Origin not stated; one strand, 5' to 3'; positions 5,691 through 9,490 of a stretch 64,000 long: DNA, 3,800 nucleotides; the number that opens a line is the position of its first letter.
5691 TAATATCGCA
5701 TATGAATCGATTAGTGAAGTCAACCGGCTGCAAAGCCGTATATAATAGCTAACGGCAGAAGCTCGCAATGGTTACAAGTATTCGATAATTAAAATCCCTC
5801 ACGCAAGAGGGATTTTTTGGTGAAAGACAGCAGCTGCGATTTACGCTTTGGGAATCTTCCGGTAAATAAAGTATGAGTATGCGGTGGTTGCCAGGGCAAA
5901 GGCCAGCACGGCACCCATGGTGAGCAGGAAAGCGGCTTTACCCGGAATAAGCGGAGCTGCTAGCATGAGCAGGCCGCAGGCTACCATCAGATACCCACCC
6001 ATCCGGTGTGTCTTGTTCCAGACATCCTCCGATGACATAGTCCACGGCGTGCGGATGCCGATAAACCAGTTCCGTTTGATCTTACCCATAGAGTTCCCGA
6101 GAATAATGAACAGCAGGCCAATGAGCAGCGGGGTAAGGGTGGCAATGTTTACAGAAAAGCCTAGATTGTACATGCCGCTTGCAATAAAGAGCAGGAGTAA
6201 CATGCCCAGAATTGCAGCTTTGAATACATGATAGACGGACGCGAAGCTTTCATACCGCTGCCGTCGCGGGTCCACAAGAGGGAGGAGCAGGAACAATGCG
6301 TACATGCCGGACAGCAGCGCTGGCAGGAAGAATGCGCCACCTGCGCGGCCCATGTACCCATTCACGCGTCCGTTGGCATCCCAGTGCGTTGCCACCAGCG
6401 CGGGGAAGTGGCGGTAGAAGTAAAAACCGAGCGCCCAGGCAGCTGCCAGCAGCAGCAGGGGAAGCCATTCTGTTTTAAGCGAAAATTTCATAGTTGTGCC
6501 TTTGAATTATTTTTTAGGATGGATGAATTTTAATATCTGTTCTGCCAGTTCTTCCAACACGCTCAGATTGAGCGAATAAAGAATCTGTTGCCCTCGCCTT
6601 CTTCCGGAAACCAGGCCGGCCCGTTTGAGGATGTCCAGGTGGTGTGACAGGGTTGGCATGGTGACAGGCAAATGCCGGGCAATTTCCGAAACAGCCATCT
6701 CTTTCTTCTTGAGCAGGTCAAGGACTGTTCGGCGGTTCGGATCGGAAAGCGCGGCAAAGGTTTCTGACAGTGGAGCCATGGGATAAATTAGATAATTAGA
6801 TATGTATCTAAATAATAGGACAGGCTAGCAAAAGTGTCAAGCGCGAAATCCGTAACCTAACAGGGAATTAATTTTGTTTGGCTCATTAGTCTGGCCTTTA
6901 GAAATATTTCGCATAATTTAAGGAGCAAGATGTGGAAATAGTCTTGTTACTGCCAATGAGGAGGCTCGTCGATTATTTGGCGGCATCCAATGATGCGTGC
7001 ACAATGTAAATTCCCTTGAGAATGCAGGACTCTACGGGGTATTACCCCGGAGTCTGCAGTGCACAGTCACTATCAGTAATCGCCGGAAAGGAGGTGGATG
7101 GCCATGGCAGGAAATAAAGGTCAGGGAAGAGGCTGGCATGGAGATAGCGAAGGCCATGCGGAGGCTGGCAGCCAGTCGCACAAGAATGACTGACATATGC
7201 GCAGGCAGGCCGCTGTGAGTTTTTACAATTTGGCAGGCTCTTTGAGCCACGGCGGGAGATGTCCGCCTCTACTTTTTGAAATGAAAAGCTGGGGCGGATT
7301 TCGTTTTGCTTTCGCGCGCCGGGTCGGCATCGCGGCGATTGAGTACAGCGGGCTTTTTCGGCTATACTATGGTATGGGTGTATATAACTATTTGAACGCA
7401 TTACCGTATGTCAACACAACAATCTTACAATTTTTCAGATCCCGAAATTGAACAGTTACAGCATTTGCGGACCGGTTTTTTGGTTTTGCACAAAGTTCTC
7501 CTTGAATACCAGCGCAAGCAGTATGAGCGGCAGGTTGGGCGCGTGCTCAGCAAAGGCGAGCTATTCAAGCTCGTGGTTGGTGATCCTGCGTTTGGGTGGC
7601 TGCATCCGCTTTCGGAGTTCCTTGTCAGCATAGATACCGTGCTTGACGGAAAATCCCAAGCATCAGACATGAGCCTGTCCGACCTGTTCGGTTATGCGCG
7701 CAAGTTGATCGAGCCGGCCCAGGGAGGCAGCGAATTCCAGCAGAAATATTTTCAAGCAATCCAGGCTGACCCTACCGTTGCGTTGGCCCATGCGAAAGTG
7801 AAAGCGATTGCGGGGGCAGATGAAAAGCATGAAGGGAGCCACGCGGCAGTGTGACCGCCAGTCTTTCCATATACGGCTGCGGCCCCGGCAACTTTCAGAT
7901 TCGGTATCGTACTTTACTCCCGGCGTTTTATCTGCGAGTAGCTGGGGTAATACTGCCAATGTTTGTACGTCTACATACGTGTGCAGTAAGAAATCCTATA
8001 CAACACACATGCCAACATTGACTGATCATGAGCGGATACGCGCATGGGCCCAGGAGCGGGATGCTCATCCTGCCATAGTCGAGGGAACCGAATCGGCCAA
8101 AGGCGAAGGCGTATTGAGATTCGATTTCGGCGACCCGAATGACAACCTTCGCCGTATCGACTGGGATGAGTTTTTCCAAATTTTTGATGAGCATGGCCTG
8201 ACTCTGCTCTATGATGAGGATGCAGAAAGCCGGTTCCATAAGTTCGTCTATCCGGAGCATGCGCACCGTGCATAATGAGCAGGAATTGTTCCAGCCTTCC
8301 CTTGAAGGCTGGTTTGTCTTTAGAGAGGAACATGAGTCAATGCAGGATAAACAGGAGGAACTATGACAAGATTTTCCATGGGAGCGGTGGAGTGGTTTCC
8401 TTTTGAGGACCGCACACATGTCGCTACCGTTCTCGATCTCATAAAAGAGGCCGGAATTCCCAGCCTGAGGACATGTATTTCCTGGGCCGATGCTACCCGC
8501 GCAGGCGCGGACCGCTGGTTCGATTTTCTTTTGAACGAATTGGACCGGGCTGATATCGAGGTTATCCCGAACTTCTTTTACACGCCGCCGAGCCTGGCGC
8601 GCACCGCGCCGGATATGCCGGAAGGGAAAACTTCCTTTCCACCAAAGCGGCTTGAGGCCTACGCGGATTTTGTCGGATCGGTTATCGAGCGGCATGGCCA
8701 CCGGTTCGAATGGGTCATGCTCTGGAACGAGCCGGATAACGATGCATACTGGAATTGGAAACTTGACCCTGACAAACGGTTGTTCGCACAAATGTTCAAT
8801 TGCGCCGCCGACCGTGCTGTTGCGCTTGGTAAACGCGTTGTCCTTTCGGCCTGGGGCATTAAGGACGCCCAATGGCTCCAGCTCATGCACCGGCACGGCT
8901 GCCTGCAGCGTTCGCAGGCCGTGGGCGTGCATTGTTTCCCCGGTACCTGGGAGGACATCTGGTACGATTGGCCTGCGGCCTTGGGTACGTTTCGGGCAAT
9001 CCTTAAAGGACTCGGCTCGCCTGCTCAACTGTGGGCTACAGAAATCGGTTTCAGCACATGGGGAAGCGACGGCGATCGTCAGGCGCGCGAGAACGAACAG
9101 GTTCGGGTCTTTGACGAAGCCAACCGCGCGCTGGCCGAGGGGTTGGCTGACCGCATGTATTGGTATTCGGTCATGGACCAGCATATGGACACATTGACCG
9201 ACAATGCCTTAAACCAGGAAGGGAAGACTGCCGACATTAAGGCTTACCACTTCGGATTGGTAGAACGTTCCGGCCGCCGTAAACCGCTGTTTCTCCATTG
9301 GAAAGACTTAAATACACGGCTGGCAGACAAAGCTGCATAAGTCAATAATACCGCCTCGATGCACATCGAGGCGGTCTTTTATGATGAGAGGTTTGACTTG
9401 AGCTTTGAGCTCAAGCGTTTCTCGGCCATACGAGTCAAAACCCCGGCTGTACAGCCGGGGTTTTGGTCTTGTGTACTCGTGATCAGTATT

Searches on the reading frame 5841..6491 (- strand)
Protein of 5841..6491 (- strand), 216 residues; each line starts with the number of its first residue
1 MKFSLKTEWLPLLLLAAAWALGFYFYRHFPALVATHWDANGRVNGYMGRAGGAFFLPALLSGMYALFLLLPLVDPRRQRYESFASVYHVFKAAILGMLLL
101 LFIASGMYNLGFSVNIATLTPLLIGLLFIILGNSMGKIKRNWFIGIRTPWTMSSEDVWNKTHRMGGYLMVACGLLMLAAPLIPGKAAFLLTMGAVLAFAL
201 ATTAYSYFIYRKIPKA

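Call 3: search_protein_families(library=pfam, proteins=[window:5841-6491:-], max_evalue=0.01)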
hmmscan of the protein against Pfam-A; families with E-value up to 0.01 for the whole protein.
window:5841-6491:- (216 aa): 2 families
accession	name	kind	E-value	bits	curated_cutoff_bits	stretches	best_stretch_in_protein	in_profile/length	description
PF13630.11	SdpI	-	1.5e-22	80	28.2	1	137-206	1-71/71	SdpI/YfhL protein family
PF07853.16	DUF1648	-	1.8e-14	53.5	28.7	1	13-60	1-48/49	Domain of unknown function (DUF1648)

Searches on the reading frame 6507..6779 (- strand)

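Call 3: search_protein_families(library=pfam, proteins=[window:6507-6779:-], max_evalue=0.01)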
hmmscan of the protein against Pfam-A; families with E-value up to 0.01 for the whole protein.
window:6507-6779:- (90 aa): 11 families
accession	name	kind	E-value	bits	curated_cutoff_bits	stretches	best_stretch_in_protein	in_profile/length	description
PF01022.26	HTH_5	-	2.2e-15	56.7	22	1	13-58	1-46/47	Bacterial regulatory protein, arsR family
PF12840.13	HTH_20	-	5.3e-15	55.6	27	1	11-58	1-49/51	Helix-turn-helix domain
PF24035.1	DUF7344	-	9.1e-05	23.2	27.8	1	8-37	1-30/76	Domain of unknown function (DUF7344)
PF13545.12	HTH_Crp_2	-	0.00013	22.2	27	1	28-77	23-69/70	Crp-like helix-turn-helix domain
PF01978.25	TrmB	-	0.00025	21.3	25.6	1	20-68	15-62/68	Sugar-specific transcriptional regulator TrmB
PF12802.13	MarR_2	-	0.00037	21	27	1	18-59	9-52/61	MarR family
PF01047.28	MarR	-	0.00065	20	24.6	1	19-58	9-48/59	MarR family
PF08100.18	Dimerisation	-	0.0058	16.9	25.6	1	19-70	30-83/93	O-methyltransferase dimerisation domain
PF25212.1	HVO_A0114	-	0.0058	16.8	27.6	0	7-65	16-74/84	HVO_A0114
PF21476.4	PF0610-like_N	-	0.0061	17.2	33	0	16-51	3-38/50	PF0610-like, N-terminal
PF02082.26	Rrf2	-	0.0081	16.7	30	1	24-61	17-57/132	Iron-dependent Transcriptional regulator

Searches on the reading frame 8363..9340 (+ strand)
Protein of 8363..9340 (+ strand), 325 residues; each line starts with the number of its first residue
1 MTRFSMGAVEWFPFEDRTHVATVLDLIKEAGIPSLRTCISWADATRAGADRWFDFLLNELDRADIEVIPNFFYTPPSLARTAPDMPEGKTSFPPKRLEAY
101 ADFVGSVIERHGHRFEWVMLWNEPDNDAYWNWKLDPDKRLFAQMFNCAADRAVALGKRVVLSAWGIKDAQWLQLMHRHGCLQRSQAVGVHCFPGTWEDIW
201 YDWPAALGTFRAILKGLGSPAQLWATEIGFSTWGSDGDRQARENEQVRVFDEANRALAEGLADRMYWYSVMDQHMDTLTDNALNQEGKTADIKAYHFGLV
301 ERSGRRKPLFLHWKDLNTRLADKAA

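Call 3: search_protein_families(library=pfam, proteins=[window:8363-9340:+], max_evalue=0.01)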
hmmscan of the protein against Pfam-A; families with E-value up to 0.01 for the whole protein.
window:8363-9340:+ (325 aa): 1 family
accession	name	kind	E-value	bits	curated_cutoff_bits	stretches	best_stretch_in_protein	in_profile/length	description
PF11790.14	Glyco_hydro_cc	-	7.1e-05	22.9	21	1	102-289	53-230/237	Glycosyl hydrolase catalytic core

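Call 4: search_protein_families(library=ncbifam, proteins=[window:8363-9340:+], max_evalue=0.01)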
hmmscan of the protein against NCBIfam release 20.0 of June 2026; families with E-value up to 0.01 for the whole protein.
window:8363-9340:+ (325 aa): 0 families
